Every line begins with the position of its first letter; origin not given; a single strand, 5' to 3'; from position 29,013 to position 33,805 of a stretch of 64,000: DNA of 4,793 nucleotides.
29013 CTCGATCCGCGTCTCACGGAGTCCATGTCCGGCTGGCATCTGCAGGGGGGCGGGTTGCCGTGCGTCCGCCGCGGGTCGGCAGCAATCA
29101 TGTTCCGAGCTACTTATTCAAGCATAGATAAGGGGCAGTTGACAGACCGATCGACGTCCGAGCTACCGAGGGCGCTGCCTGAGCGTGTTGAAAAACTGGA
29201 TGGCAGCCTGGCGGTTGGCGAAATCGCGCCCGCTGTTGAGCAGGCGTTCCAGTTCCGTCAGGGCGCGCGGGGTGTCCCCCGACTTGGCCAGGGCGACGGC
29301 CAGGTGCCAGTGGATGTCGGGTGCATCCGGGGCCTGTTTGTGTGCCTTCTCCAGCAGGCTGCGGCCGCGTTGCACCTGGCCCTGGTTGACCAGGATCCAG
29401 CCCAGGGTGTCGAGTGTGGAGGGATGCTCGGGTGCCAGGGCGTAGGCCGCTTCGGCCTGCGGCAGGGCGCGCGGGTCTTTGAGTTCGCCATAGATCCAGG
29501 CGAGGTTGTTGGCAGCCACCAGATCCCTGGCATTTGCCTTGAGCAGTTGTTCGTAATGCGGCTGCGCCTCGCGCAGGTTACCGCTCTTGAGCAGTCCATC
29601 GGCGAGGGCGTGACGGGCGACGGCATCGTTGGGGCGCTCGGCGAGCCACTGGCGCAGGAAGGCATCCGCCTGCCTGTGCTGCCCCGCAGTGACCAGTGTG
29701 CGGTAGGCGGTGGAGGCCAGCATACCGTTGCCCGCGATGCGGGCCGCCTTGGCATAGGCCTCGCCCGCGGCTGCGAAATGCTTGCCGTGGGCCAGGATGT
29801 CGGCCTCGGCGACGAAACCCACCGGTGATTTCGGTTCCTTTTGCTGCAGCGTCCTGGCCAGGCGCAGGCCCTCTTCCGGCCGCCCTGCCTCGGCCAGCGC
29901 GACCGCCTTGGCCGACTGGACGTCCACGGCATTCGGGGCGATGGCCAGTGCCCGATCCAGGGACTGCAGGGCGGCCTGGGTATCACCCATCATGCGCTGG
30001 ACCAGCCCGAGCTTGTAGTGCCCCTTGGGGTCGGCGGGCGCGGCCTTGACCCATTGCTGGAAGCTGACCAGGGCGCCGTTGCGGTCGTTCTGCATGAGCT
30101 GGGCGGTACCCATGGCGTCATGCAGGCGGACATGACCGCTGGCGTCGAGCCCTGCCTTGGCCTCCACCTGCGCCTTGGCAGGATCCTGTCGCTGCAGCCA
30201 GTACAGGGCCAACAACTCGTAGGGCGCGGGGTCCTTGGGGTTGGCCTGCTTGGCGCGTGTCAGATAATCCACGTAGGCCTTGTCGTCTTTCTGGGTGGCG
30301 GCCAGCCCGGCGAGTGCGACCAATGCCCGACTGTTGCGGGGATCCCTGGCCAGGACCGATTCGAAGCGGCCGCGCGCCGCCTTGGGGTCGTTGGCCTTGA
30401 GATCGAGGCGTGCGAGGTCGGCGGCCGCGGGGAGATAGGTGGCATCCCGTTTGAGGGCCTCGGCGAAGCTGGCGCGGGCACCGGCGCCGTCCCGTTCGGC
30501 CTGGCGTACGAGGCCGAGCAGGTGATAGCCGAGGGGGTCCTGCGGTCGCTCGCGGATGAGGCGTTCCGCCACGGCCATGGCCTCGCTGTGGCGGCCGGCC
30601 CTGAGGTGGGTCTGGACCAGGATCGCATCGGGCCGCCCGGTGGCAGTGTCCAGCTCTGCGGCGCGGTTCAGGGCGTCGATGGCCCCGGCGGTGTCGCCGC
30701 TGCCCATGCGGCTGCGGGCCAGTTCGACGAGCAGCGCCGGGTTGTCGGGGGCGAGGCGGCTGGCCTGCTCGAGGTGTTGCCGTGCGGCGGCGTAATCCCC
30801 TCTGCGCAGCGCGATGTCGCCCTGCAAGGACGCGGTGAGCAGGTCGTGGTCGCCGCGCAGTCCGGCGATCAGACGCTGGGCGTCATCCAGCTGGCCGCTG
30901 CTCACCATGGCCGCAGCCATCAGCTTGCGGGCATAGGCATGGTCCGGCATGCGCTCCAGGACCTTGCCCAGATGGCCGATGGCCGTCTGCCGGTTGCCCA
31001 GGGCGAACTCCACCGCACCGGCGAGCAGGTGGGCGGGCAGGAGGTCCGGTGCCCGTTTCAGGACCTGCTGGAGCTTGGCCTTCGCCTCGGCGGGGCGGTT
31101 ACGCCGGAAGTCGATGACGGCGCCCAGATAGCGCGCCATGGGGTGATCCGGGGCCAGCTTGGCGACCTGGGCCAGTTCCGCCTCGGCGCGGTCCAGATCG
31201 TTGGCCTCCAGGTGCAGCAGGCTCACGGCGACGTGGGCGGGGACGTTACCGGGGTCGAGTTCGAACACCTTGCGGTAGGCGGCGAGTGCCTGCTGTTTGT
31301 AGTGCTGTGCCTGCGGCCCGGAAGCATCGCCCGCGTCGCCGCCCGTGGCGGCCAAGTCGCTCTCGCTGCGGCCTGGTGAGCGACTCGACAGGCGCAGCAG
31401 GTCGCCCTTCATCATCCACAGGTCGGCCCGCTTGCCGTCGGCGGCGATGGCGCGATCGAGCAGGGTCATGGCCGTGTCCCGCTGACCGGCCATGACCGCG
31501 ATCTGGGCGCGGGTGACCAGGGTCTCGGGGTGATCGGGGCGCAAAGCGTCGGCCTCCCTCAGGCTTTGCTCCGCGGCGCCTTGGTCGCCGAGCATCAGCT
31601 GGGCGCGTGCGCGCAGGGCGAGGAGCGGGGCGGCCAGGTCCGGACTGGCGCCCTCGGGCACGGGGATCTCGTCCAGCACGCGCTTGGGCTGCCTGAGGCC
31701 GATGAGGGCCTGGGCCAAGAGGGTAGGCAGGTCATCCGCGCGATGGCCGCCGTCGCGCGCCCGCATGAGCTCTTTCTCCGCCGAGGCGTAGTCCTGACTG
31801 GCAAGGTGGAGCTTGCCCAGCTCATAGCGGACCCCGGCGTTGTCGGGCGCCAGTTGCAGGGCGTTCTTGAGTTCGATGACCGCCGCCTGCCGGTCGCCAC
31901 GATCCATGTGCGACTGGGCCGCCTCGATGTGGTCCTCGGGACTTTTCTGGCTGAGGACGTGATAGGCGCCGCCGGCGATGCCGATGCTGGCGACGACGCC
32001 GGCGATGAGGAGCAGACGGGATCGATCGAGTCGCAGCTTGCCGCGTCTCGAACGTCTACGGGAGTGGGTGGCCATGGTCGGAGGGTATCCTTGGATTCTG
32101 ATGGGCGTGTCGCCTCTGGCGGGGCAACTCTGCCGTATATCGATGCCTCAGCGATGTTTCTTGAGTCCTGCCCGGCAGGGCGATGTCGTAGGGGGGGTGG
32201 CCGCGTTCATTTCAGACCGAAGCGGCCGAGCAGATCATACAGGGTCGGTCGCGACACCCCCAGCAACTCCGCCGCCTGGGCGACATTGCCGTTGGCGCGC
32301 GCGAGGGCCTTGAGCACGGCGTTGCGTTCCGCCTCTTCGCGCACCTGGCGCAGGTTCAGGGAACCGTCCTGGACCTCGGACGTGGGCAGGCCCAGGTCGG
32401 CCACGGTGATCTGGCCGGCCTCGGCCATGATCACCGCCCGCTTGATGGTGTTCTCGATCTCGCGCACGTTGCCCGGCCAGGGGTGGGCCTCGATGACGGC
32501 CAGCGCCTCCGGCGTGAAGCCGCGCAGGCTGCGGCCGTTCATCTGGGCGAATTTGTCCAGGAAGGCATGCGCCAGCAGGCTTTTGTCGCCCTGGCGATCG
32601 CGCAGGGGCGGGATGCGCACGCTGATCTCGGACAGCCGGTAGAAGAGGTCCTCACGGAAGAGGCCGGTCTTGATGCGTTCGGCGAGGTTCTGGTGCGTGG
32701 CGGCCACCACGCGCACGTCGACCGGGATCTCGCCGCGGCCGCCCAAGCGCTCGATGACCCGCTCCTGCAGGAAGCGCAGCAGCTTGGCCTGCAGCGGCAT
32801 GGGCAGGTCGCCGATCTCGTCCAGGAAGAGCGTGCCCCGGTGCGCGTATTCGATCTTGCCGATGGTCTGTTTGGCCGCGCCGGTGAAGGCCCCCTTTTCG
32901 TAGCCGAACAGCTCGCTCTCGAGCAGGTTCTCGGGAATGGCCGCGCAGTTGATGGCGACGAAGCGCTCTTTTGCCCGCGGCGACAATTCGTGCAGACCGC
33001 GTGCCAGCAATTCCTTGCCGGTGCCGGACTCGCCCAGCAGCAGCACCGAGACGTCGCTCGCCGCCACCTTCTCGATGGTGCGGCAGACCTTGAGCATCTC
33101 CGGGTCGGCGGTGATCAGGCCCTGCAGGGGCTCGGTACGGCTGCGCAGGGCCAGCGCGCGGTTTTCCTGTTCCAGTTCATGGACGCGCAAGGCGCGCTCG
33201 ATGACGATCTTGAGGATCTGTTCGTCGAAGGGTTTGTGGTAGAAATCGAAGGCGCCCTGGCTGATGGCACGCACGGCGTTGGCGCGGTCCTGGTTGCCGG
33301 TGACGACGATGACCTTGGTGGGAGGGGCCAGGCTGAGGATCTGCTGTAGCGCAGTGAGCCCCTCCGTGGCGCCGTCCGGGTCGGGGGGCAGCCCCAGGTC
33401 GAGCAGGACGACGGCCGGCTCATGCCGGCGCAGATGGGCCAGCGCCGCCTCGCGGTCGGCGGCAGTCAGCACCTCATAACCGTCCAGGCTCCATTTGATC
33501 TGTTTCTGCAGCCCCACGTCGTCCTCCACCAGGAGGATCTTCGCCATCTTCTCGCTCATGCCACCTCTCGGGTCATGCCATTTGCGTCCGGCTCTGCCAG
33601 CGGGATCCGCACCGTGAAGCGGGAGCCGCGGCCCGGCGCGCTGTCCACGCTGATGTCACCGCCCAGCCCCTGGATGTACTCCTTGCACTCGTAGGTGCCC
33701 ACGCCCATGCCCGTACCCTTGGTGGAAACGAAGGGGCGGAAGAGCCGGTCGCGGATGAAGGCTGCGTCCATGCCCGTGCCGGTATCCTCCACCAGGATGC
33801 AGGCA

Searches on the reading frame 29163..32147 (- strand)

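Call 8: search_protein_families(library=pfam, proteins=[window:29163-32147:-], max_evalue=0.001)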
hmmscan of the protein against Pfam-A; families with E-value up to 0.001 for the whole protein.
window:29163-32147:- (994 aa): 23 families
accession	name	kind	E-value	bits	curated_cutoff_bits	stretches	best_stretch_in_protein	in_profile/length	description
PF14559.12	TPR_19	-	8.9e-69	228.2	25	9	922-981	4-63/68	Tetratricopeptide repeat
PF07719.23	TPR_2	-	1.2e-47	156.5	27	2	707-739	1-33/34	Tetratricopeptide repeat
PF13432.12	TPR_16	-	2.2e-45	153.1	32.7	6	442-500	3-61/65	Tetratricopeptide repeat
PF13428.12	TPR_14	-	1.8e-44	146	23.5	3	207-250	1-44/44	Tetratricopeptide repeat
PF23914.1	TPR_CcmH_CycH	-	1.1e-31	110.3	42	2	532-639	44-154/158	Cytochrome c-type biogenesis protein H TPR domain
PF13431.12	TPR_17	-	1.4e-31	106.5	24.4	0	696-728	2-34/34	Tetratricopeptide repeat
PF13181.12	TPR_8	-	3.4e-28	95.8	25.7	0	442-469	7-34/34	Tetratricopeptide repeat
PF13371.12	TPR_9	-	2.5e-23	82.3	35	4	445-508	4-65/73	Tetratricopeptide repeat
PF13414.12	TPR_11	-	3e-23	81.6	26.8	1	80-116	4-40/42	TPR repeat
PF12895.13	ANAPC3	-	1.9e-22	79.8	27.2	0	333-395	20-81/82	Anaphase-promoting complex, cyclosome, subunit 3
PF13424.12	TPR_12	-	2.3e-19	69.8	30.1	0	432-466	39-75/77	Tetratricopeptide repeat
PF13174.12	TPR_6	-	8.8e-17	61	26.3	0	711-739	4-32/33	Tetratricopeptide repeat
PF00515.34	TPR_1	-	2.8e-16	59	27.8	1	708-739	2-33/34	Tetratricopeptide repeat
PF25064.1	ARM_TT21_5th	-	1.1e-13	52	27.8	0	578-638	7-67/117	TT21 fifth ARM repeats domain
PF07721.20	TPR_4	-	6.7e-13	48.4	27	0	439-461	4-26/26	Tetratricopeptide repeat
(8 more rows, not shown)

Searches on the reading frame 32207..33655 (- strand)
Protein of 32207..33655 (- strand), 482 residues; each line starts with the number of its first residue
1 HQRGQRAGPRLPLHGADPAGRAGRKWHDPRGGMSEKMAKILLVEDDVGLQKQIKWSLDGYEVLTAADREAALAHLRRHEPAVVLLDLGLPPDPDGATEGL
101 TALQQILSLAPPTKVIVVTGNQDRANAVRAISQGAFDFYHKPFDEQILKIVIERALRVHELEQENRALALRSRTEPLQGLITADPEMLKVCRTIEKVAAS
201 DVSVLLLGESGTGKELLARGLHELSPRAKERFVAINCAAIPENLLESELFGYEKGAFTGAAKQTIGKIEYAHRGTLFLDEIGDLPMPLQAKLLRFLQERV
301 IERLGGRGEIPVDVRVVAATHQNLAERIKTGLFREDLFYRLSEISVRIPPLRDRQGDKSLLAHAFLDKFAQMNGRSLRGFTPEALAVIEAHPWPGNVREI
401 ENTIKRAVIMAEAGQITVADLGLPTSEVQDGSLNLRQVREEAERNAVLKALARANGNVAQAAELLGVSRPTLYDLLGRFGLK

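Call 8: search_protein_families(library=pfam, proteins=[window:32207-33655:-], max_evalue=0.001)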
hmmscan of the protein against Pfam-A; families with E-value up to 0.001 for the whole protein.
window:32207-33655:- (482 aa): 12 families
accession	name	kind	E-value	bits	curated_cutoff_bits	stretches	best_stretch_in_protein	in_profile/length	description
PF00158.32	Sigma54_activat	-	1.4e-70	236.7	20.2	1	180-346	1-167/168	Sigma-54 interaction domain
PF14532.12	Sigma54_activ_2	-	5.6e-22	78.9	25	1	187-351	7-138/138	Sigma-54 interaction domain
PF25601.1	AAA_lid_14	-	5.9e-22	77.7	27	1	352-423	1-72/87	AAA+ ATPase lid domain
PF00072.30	Response_reg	-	1.2e-19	70.9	30.2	1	40-150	1-108/111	Response regulator receiver domain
PF02954.25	HTH_8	-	6.3e-11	42.3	22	1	439-473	2-36/42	Bacterial regulatory protein, Fis family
PF01078.27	Mg_chelatase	-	6.8e-08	32.6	20.3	0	259-320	93-156/207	Magnesium chelatase, subunit ChlI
PF07728.20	AAA_5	-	6.2e-07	29.9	22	1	204-322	2-123/139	AAA domain (dynein-related subfamily)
PF13551.12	HTH_29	-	1.1e-05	25.8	28.1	1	446-479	3-36/64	Winged helix-turn helix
PF13384.12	HTH_23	-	0.00011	22.4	24.6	1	441-479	4-41/50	Homeodomain-like domain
PF13518.12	HTH_28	-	0.00044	20.7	25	0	446-479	4-36/52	Helix-turn-helix domain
PF12728.13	HTH_17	-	0.00047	20.8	27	0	458-476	4-22/51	Helix-turn-helix domain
PF13191.12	AAA_16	-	0.00084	20.3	32.6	0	189-253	11-82/167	AAA ATPase domain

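Call 31: search_protein_families(library=ncbifam, proteins=[window:32207-33655:-], max_evalue=0.00001)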
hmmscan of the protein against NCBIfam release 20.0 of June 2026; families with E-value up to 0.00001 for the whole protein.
window:32207-33655:- (482 aa): 67 families (the best 25 are shown)
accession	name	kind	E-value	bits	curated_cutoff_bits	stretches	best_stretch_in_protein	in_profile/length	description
TIGR02915.1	PEP_resp_reg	equivalog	1.6e-221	735.8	502.6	1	40-482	1-445/445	PEP-CTERM-box response regulator transcription factor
NF008469.0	PRK11361.1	equivalog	2.1e-126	422.4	714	1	37-479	4-454/461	acetoacetate metabolism transcriptional regulator AtoC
TIGR01818.1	ntrC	equivalog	1.6e-115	386.5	558.6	1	40-421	1-377/463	nitrogen regulation protein NR(I)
NF041552.1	TF_PrdR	equivalog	1.4e-102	343.9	795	1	176-476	265-573/577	sigma-54 dependent transcriptional regulator PrdR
NF051870.1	NAssimRespRegNtrX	equivalog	1.8e-102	343.6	600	1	37-478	1-449/452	nitrogen assimilation response regulator NtrX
TIGR01817.1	nifA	equivalog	1.7e-101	340.6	528.85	1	163-454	181-467/534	nif-specific transcriptional activator NifA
NF050807.1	TransRegFlbDCaul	equivalog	5.6e-101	338.6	750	1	59-473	24-432/454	sigma-54-dependent transcriptional regulator FlbD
NF011695.0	PRK15115.1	equivalog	5.6e-101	338.5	763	1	33-481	2-438/445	two-component system response regulator GlrR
NF008176.1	PRK10923.1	equivalog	7.9e-99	331.4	620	1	39-422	5-382/469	nitrogen regulation protein NR(I)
NF007689.0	PRK10365.1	equivalog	3.7e-97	325.9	760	1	33-476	1-439/441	sigma-54-dependent response regulator transcription factor ZraR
NF041946.1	LuxO_transreg_Vib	equivalog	3.1e-95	319.7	800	1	61-428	22-383/463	quorum-sensing sigma-54 dependent transcriptional regulator LuxO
NF003451.0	PRK05022.1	equivalog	3.4e-94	316.4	476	1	153-482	160-511/512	nitric oxide reductase transcriptional regulator NorR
NF049963.1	RespRegFlgRCampy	domain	3.8e-93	312.7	750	1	40-475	3-423/429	fla regulon two-component system response regulator FlgR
NF038308.1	RNA_repair_RtcR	equivalog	2.5e-92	310.4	650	1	148-471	150-503/530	RNA repair transcriptional activator RtcR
TIGR02329.1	propionate_PrpR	equivalog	1.4e-91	307.8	499.2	1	149-475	184-523/526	propionate catabolism operon regulatory protein PrpR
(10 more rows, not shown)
